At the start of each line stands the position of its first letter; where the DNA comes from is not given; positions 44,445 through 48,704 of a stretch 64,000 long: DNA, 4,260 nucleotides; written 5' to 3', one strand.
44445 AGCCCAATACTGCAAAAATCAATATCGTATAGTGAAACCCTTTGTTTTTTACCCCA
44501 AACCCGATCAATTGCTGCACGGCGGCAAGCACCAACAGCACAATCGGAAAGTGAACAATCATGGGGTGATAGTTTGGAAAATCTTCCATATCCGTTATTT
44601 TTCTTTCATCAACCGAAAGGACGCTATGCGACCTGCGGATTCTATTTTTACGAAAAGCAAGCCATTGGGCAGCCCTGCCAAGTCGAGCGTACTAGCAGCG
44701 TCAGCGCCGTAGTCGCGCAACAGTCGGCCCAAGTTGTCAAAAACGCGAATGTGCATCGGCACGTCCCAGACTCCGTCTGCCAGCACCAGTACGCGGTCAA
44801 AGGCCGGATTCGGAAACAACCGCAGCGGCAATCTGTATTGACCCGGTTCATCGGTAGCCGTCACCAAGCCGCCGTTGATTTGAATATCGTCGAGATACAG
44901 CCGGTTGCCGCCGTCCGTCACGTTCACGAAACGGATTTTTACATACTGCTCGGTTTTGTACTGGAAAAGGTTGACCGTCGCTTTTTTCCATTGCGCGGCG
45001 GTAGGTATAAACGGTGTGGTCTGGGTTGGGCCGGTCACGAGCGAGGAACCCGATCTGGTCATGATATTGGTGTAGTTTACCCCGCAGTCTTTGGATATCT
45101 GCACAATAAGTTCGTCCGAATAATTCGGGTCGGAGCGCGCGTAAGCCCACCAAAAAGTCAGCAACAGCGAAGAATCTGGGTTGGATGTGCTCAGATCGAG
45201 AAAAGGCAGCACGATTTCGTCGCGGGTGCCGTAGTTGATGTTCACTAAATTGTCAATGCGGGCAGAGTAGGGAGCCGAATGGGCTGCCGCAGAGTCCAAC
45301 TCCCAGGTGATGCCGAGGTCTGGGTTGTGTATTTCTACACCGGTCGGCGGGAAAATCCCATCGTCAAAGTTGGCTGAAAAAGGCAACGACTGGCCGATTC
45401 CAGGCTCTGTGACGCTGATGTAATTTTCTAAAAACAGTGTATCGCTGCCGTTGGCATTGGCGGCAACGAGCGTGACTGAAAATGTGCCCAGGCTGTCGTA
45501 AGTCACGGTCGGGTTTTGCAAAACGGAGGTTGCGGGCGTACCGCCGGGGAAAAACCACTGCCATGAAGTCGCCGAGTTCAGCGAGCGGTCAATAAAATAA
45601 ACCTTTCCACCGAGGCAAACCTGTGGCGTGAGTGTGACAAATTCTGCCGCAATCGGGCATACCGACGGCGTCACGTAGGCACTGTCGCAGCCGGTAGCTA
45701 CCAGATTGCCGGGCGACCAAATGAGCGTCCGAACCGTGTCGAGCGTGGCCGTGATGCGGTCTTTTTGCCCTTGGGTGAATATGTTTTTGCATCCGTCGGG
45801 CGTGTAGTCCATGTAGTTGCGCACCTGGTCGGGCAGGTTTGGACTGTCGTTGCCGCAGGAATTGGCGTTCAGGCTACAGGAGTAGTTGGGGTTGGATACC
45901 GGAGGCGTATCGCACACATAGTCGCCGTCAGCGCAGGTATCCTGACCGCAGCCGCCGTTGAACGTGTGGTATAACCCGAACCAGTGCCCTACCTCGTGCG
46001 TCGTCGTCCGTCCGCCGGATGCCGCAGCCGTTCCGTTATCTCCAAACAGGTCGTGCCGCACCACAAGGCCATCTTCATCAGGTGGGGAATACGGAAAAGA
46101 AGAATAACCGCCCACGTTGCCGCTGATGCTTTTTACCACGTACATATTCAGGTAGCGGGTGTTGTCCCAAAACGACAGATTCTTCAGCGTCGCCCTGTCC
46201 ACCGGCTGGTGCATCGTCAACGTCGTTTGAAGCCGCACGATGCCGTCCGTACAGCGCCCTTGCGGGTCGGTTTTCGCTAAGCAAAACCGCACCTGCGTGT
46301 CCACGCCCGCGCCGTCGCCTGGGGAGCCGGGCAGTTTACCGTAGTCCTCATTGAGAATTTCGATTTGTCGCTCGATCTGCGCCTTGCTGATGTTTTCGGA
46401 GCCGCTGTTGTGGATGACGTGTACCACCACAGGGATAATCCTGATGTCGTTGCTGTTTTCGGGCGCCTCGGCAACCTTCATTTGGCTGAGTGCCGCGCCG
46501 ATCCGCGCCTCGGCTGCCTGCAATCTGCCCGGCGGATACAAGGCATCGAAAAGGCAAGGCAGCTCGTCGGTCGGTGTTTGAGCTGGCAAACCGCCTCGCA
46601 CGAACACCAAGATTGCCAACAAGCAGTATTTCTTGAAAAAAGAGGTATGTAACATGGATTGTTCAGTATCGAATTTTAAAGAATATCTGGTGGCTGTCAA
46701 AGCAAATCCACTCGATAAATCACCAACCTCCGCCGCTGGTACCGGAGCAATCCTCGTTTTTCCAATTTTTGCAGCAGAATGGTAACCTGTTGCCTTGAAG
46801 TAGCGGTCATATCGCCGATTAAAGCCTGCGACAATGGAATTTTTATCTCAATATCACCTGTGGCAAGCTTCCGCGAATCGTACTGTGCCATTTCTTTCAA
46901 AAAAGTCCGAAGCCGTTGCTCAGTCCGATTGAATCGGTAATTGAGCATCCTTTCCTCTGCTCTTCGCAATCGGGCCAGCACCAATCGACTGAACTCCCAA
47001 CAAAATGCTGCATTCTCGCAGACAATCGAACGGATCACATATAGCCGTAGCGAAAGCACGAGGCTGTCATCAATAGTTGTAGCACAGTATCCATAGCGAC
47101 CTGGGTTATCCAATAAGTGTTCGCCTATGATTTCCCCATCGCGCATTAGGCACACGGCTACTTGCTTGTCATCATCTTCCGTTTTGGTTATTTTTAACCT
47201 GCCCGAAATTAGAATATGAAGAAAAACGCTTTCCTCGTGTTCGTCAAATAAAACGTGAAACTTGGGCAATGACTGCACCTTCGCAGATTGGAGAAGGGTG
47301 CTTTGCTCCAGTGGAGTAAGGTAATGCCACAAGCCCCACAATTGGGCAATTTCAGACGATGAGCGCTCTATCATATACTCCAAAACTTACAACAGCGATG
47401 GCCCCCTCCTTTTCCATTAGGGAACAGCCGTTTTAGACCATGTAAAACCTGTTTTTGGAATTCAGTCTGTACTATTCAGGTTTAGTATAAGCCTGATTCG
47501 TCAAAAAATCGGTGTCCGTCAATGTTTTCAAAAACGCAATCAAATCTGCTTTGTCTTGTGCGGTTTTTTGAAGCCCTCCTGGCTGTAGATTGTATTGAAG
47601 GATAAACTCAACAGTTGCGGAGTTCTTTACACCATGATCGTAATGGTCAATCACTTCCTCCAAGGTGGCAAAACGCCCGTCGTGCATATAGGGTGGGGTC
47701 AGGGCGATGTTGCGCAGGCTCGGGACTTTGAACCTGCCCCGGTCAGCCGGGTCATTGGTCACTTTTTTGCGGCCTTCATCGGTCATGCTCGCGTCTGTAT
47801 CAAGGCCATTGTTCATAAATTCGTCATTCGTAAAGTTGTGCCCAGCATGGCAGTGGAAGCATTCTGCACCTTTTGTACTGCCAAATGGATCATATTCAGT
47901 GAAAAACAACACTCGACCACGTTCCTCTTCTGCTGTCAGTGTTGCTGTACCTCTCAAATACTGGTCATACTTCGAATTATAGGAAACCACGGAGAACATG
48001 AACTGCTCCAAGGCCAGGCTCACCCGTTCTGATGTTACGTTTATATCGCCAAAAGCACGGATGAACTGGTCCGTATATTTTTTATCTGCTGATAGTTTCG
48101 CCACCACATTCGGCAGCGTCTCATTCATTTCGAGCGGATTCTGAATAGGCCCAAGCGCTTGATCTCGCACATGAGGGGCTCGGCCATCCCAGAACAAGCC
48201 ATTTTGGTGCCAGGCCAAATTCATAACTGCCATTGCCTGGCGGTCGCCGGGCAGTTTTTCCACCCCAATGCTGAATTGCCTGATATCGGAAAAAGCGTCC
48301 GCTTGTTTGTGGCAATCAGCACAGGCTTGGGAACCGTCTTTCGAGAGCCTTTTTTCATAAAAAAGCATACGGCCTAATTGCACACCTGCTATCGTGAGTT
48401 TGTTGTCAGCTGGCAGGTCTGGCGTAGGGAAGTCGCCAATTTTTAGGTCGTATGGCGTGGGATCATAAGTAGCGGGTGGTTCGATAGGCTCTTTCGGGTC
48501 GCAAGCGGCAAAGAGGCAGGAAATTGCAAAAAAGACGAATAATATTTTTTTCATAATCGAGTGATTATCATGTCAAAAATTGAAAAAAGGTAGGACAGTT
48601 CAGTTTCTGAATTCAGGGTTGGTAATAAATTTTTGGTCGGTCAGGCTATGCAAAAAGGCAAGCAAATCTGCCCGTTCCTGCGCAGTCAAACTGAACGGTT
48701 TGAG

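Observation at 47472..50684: MbnP-like protein carrying a T9SS export signal, followed by two MbnH-type di-haem peroxidases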

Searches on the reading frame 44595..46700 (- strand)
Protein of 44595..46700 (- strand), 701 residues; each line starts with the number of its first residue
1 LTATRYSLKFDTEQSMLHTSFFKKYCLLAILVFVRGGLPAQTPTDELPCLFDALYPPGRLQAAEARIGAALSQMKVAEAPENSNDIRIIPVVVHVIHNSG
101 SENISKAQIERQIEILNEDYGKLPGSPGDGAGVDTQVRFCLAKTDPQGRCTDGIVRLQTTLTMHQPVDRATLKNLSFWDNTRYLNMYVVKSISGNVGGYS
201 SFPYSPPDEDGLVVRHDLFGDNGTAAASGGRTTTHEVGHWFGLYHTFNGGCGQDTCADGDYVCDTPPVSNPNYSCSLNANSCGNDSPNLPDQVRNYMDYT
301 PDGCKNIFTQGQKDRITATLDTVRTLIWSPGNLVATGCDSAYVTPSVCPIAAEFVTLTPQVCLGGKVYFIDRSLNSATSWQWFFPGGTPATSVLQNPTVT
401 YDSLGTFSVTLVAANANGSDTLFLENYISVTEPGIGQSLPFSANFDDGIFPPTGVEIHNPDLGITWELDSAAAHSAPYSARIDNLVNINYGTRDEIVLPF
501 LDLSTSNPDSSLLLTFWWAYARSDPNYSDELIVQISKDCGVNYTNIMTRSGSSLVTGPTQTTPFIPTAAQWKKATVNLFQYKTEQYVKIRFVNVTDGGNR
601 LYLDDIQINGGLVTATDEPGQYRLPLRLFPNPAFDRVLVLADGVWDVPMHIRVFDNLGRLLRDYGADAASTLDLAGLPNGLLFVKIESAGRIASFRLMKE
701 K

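Call 4: search_protein_families(library=pfam, proteins=[window:44595-46700:-], max_evalue=0.01)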
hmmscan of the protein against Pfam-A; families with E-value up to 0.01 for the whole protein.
window:44595-46700:- (701 aa): 7 families
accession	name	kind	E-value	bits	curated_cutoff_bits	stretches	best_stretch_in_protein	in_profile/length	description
PF05572.19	Peptidase_M43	-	3.9e-20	72.8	23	1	177-321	11-152/152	Pregnancy-associated plasma protein-A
PF00801.26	PKD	-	1.5e-07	31.8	23.5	1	364-422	14-74/80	PKD domain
PF18911.6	PKD_4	-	4.4e-05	23.9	27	1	372-421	29-76/85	PKD domain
PF13688.12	Reprolysin_5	-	6.5e-05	23.7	27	1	197-276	106-189/196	Metallo-peptidase family M12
PF18962.6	Por_Secre_tail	-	0.0001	23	27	1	628-690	1-66/75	Secretion system C-terminal sorting domain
PF13574.12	Reprolysin_2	-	0.00054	20.3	27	0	234-287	130-183/195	Metallo-peptidase family M12B Reprolysin-like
PF13582.12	Reprolysin_3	-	0.0095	16.9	22.4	0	223-246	100-123/123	Metallo-peptidase family M12B Reprolysin-like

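Call 5: search_protein_families(library=ncbifam, proteins=[window:44595-46700:-], max_evalue=0.01)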
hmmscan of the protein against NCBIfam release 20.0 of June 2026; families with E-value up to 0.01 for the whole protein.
window:44595-46700:- (701 aa): 4 families
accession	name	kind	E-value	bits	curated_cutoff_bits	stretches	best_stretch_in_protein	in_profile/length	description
TIGR03952.1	metzin_BF0631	equivalog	1.2e-21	77.1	208.1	2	77-212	36-183/351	zinc-dependent metalloproteinase lipoprotein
TIGR04183.1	Por_Secre_tail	domain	5.2e-08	32.7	23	1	628-699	1-71/72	T9SS type A sorting domain-containing protein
NF038128.1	choice_anch_J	domain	3.3e-07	30.6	30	1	510-608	74-162/162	choice-of-anchor J domain-containing protein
NF052644.1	T9SS_DNase_Rie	equivalog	5.2e-05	22.7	260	1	561-699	122-250/251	T9SS-dependent surface endonuclease, AS87_RS02955 family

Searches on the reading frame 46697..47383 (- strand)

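Call 4: search_protein_families(library=pfam, proteins=[window:46697-47383:-], max_evalue=0.01)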
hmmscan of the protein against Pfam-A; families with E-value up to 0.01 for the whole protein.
window:46697-47383:- (228 aa): 3 families
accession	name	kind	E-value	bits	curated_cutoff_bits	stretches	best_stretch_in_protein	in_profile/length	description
PF13545.12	HTH_Crp_2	-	1.5e-10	41.3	27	1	156-227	1-66/70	Crp-like helix-turn-helix domain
PF00027.35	cNMP_binding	-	1.3e-09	38.3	27.5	1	37-118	2-83/89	Cyclic nucleotide-binding domain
PF12802.13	MarR_2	-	9.3e-05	23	27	1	183-217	19-54/61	MarR family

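Call 5: search_protein_families(library=ncbifam, proteins=[window:46697-47383:-], max_evalue=0.01)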
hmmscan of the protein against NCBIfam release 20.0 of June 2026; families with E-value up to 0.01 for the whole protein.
window:46697-47383:- (228 aa): 11 families
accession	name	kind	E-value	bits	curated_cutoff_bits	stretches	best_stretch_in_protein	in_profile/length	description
NF008732.0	PRK11753.1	equivalog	1.1e-11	44.6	266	1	29-224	18-212/214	cAMP-activated global transcriptional regulator CRP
NF006901.0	PRK09392.1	equivalog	3.2e-09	36.5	211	1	25-211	21-201/236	transcriptional activator FtrB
NF053664.1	TransRegPtrACyano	equivalog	3.7e-08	32.9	300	1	56-223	31-191/196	Crp/Fnr family transcriptional regulator PtrA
TIGR03896.1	cyc_nuc_ocin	subfamily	1.7e-06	27.6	161.05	1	30-169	157-296/317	bacteriocin-type transport-associated protein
NF007707.0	PRK10402.1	subfamily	3.6e-05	23.5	180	1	30-167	27-164/226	transcriptional regulator YeiL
NF041163.2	encap_f2b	equivalog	0.0018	17.5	400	1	30-134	91-196/450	family 2B encapsulin nanocompartment shell protein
NF052518.1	TransRegLdrP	equivalog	0.0022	18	300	1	45-226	10-180/195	transcriptional regulator LdrP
NF050815.1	TransActFtrBCaul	equivalog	0.0031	16.8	300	1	29-162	27-159/251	transcriptional activator FtrB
NF058543.1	ActPatMycb56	equivalog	0.0038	16.1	460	1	42-89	27-73/317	acetyltransferase Pat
NF050806.1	TransRegFixKCaul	equivalog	0.0042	16.3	300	1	37-221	26-202/215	transcriptional regulator FixK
TIGR03697.1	NtcA_cyano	equivalog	0.0055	16.5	244.95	1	55-223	14-183/193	global nitrogen regulator NtcA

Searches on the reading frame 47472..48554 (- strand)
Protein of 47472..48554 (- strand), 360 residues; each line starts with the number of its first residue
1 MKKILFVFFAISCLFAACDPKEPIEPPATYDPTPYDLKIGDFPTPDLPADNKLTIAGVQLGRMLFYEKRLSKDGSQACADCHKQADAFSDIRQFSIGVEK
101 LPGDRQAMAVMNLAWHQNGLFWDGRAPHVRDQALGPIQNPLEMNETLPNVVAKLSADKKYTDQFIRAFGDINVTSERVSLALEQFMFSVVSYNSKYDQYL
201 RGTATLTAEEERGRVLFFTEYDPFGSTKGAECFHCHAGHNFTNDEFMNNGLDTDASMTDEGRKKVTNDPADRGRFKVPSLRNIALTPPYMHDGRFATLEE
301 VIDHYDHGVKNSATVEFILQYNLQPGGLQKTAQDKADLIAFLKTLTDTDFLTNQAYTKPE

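Call 4: search_protein_families(library=pfam, proteins=[window:47472-48554:-], max_evalue=0.01)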
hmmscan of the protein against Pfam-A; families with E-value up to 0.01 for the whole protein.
window:47472-48554:- (360 aa): 4 families
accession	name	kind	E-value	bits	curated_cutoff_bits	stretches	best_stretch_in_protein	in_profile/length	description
PF03150.19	CCP_MauG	-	2.1e-55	187.9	25.6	2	57-204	3-148/149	Di-haem cytochrome c peroxidase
PF09086.16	DUF1924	-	0.001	19.9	22.5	0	58-85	8-36/96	Domain of unknown function (DUF1924)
PF14522.11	Cytochrome_C7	-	0.0038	17.5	24.8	0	74-88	40-54/67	Cytochrome c7 and related cytochrome c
PF09699.15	Paired_CXXCH_1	-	0.0053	16.9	20.6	0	68-85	22-39/41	Doubled CXXCH motif (Paired_CXXCH_1)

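Call 5: search_protein_families(library=ncbifam, proteins=[window:47472-48554:-], max_evalue=0.01)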
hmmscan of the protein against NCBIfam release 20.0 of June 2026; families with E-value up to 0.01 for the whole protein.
window:47472-48554:- (360 aa): 4 families
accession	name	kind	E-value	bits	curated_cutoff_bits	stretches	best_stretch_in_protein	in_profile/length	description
TIGR04039.1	MXAN_0977_Heme2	hypoth_equivalog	1.3e-72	244.7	362.85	1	48-359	2-335/336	MbnH family di-heme enzyme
TIGR03791.1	TTQ_mauG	equivalog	1.9e-53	181.6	443.85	1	53-347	1-280/291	tryptophan tryptophylquinone biosynthesis enzyme MauG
TIGR03981.2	SAM_quin_mod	hypoth_equivalog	5.5e-26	91.4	340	2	172-305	226-358/411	His-Xaa-Ser system-associated MauG-like protein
NF040606.1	CytoC_perox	subfamily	0.0006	19.1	150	1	56-302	296-453/524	di-heme-cytochrome C peroxidase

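Call 25: search_solved_structures(query=window:47472-48554:-, max_evalue=1e-20, show_alignments=1)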
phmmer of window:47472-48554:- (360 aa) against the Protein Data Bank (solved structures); distinct sequences matched with E-value up to 1e-20: 27.
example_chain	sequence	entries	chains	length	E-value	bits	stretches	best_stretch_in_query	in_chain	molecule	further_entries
6e1c_A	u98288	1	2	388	3.5e-54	187.6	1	41-359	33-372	Di-heme enzyme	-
1iqc_A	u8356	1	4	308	2.3e-40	142.1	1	58-304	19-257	di-heme peroxidase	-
3o5c_A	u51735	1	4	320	1.2e-38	136.5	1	57-303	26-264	Cytochrome c551 peroxidase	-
4aao_A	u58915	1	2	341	6.4e-36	127.5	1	45-302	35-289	CYTOCHROME C551 PEROXIDASE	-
4aal_A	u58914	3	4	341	6.4e-36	127.5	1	45-302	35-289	CYTOCHROME C551 PEROXIDASE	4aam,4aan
1zzh_A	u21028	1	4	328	1.3e-34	123.3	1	43-303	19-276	cytochrome c peroxidase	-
9qdt_A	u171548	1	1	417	2.2e-33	119.2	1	47-302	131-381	Probable cytochrome c peroxidase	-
1nml_A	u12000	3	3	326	2.3e-33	119.2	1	46-302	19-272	di-haem cytochrome c peroxidase | Cytochrome c peroxidase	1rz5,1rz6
3hq9_A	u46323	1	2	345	3.9e-33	118.4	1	51-302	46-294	Cytochrome c551 peroxidase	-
3hq8_A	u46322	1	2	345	1e-32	117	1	51-302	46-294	Cytochrome c551 peroxidase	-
2c1u_A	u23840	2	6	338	3.4e-32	115.3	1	43-302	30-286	DI-HAEM CYTOCHROME C PEROXIDASE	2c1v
3hq6_A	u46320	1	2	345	5.1e-32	114.7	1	51-302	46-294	Cytochrome c551 peroxidase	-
3hq7_A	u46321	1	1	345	2.6e-31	112.4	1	51-302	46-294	Cytochrome c551 peroxidase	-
6qkn_A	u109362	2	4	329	5.4e-31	111.3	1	53-302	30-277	Cytochrome-c peroxidase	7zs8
6fu3_A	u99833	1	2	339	5.9e-31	111.2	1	53-302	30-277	Protein CcpR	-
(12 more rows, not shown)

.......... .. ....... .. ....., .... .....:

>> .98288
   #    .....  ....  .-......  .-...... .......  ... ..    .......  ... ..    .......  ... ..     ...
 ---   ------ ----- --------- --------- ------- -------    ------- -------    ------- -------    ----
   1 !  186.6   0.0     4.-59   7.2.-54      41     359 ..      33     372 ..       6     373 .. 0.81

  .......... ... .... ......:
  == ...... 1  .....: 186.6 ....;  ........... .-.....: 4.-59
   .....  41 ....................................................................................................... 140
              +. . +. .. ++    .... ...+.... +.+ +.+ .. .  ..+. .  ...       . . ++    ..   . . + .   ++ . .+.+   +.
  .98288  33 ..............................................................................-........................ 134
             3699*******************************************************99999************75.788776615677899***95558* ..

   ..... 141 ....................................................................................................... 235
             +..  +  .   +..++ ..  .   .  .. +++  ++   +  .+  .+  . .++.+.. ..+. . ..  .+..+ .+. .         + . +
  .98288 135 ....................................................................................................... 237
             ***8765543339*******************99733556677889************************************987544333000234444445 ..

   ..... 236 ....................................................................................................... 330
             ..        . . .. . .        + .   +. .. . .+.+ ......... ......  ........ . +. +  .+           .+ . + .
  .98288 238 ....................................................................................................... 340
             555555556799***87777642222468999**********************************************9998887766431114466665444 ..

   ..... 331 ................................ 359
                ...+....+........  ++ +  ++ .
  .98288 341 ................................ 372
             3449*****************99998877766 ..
